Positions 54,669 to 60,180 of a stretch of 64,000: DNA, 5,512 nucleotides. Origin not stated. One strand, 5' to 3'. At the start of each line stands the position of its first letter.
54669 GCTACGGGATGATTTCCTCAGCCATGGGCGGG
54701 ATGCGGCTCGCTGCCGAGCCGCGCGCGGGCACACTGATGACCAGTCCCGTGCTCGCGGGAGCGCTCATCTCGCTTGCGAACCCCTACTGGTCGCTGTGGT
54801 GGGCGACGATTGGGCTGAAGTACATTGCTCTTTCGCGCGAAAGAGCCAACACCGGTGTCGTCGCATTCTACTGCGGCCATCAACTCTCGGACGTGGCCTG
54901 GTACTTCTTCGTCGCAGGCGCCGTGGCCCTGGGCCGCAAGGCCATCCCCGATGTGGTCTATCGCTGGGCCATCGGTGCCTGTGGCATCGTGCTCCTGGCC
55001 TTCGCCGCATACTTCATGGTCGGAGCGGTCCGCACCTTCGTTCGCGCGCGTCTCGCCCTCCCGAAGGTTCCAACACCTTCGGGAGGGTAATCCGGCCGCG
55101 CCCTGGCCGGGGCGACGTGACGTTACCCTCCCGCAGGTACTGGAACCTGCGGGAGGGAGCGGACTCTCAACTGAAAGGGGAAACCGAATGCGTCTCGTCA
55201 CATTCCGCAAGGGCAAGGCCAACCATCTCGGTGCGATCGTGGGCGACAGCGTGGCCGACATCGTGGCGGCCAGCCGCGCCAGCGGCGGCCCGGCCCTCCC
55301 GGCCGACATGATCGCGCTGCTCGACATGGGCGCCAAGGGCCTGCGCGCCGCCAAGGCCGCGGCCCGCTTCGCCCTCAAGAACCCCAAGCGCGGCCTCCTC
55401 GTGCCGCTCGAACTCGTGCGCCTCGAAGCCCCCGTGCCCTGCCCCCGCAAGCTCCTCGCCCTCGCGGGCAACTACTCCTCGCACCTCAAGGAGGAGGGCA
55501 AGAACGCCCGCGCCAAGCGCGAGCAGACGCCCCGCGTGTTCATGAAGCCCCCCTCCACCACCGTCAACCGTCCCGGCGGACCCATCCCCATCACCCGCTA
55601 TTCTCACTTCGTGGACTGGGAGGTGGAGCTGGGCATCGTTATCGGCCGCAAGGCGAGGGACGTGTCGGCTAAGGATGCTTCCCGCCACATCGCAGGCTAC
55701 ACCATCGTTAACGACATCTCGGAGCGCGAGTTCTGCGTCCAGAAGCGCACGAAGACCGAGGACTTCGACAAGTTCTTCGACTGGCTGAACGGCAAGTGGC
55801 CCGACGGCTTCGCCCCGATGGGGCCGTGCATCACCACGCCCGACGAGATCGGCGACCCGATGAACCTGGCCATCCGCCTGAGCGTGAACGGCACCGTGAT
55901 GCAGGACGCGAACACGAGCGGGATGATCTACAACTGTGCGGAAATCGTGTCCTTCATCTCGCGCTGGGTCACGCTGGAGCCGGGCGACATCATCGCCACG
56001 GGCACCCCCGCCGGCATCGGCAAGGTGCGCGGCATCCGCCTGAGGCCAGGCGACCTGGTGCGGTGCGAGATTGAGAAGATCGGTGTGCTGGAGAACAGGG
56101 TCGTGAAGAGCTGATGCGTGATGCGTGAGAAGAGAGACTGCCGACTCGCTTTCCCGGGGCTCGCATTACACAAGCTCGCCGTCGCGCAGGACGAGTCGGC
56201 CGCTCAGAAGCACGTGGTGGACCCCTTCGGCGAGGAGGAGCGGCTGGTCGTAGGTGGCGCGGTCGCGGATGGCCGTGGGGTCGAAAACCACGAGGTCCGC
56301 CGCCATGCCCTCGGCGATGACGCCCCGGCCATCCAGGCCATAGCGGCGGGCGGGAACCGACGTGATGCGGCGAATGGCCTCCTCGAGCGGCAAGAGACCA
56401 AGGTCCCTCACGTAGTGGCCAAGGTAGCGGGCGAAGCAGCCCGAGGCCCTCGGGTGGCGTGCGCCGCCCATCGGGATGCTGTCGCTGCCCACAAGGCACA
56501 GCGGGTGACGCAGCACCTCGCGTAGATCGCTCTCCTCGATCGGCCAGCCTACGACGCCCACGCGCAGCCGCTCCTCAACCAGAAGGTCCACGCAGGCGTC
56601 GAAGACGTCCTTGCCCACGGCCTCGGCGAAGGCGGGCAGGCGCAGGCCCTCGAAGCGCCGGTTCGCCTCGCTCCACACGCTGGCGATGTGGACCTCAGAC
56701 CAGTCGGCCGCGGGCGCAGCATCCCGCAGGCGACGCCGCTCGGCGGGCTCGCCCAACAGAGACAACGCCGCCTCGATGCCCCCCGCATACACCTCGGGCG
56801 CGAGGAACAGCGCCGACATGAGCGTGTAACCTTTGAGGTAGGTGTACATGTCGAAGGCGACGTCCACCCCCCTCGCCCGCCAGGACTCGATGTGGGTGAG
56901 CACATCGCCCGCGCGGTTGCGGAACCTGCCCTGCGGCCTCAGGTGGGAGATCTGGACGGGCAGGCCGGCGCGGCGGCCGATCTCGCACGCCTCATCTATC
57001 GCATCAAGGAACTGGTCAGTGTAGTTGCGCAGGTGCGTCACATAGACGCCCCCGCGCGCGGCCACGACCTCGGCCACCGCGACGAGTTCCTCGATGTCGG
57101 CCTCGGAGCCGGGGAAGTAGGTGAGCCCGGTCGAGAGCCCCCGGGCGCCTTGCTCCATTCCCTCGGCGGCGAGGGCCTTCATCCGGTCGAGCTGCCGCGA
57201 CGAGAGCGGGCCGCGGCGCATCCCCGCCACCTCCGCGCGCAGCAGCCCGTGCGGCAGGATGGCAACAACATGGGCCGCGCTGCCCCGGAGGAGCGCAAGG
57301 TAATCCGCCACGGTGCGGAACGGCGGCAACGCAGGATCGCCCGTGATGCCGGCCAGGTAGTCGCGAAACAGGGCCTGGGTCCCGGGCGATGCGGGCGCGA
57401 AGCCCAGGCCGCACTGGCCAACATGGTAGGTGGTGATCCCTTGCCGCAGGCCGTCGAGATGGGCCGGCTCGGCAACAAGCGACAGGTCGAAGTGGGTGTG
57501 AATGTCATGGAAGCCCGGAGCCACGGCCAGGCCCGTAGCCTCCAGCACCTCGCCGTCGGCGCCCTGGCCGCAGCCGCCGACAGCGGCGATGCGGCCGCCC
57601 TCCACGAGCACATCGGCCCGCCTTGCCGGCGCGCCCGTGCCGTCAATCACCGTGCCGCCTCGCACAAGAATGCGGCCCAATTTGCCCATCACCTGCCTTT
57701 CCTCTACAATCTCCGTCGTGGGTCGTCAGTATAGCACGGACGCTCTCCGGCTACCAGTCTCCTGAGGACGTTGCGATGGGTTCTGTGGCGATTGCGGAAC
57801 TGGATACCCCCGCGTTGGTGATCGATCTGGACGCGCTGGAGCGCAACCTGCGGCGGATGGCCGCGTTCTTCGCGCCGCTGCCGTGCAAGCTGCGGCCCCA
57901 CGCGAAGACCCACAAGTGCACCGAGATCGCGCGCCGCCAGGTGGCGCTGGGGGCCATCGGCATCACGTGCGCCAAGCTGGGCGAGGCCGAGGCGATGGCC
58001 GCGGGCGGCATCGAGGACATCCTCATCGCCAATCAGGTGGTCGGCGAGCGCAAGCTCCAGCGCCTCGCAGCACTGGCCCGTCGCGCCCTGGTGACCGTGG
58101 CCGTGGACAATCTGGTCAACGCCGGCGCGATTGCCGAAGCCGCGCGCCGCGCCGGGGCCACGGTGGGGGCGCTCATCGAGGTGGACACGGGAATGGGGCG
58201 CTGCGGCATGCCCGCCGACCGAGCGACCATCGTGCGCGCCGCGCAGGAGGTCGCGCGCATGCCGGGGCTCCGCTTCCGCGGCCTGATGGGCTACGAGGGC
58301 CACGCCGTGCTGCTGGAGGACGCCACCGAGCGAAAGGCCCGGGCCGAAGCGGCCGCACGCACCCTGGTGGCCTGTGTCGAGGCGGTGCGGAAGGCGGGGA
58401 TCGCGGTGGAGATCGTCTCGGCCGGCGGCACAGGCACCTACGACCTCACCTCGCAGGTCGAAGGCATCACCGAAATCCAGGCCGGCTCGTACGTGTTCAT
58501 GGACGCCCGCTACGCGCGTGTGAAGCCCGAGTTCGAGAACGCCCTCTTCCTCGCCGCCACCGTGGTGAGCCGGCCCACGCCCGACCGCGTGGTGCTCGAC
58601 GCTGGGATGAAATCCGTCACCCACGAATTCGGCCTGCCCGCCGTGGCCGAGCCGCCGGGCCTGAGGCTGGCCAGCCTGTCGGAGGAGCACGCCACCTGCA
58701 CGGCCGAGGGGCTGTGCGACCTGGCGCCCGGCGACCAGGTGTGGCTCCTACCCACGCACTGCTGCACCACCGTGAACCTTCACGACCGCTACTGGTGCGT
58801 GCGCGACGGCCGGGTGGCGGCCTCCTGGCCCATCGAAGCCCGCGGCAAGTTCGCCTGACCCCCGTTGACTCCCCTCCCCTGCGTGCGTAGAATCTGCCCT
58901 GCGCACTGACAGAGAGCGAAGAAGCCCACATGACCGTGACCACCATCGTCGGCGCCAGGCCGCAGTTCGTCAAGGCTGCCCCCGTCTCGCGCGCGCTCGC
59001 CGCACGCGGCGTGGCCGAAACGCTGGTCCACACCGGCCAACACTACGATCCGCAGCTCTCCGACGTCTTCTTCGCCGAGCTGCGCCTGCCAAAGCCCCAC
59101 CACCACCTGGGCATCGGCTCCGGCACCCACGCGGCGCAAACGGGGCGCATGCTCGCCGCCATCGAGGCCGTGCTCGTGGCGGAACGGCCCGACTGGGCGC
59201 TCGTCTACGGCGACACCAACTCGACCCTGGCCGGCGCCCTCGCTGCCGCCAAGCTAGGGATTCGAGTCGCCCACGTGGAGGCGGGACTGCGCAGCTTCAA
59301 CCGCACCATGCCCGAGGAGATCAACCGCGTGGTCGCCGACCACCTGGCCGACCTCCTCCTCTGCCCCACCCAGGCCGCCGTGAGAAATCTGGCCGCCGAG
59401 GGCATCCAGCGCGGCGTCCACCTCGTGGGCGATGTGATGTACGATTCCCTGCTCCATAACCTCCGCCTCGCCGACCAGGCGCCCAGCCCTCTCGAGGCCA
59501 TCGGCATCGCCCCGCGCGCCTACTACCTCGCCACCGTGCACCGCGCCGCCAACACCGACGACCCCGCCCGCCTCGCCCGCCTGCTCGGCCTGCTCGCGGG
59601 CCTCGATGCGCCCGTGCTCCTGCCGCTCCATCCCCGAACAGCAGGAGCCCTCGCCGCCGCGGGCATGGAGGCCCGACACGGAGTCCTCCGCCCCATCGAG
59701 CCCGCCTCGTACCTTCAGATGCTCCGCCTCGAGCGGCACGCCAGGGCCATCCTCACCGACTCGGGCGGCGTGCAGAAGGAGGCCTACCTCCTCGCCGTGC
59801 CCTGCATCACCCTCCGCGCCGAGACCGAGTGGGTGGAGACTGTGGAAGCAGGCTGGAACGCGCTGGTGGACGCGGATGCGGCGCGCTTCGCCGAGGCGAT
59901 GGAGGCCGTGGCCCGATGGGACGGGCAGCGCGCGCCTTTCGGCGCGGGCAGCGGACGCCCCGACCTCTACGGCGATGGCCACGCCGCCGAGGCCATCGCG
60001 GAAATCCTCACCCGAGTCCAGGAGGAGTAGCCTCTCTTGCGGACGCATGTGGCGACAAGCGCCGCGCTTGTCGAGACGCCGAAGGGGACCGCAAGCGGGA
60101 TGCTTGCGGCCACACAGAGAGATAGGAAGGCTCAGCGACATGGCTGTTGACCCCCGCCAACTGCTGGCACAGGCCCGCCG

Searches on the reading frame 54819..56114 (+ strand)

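Call 37: search_protein_families(library=pfam, proteins=[window:54819-56114:+], max_evalue=0.001)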
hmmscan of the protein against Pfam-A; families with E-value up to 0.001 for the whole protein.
window:54819-56114:+ (431 aa): 1 family
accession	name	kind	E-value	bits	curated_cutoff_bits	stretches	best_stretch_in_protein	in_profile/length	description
PF01557.24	FAA_hydrolase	-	5.9e-63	212.8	23.9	1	214-429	4-214/214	Fumarylacetoacetate (FAA) hydrolase C-terminal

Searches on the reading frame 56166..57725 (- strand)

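Call 37: search_protein_families(library=pfam, proteins=[window:56166-57725:-], max_evalue=0.001)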
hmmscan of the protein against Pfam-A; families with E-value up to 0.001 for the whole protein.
window:56166-57725:- (519 aa): 2 families
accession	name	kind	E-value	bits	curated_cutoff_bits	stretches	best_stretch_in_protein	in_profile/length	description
PF07969.17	Amidohydro_3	-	5.3e-28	99.1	29.7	1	59-512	1-471/472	Amidohydrolase family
PF01979.26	Amidohydro_1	-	1.8e-08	34.4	25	1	436-492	273-323/345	Amidohydrolase family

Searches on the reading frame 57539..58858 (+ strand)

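Call 37: search_protein_families(library=pfam, proteins=[window:57539-58858:+], max_evalue=0.001)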
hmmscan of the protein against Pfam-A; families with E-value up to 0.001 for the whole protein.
window:57539-58858:+ (439 aa): 2 families
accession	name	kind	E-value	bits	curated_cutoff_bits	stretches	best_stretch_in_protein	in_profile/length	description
PF01168.26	Ala_racemase_N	-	2.1e-29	103.3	24.1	1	95-322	1-218/220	Alanine racemase, N-terminal domain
PF14031.13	D-ser_dehydrat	-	3.8e-21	76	22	1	335-421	1-97/97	Putative serine dehydratase domain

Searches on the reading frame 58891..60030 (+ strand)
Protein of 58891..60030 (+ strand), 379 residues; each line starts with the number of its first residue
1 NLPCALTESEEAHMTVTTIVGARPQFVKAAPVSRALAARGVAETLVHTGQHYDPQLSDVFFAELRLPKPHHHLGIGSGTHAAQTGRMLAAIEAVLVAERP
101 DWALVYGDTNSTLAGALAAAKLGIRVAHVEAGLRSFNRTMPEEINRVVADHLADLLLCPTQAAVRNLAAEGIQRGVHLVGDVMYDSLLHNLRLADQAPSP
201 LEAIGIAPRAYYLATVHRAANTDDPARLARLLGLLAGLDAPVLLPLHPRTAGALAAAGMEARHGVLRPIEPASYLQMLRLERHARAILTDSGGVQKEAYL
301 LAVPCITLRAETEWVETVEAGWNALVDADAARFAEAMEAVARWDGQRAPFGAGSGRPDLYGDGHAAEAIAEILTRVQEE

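Call 37: search_protein_families(library=pfam, proteins=[window:58891-60030:+], max_evalue=0.001)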
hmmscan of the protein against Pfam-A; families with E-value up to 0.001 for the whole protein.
window:58891-60030:+ (379 aa): 1 family
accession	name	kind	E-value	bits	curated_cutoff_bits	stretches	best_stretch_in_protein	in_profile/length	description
PF02350.25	Epimerase_2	-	1.5e-101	340.2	30.6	1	38-373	5-346/347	UDP-N-acetylglucosamine 2-epimerase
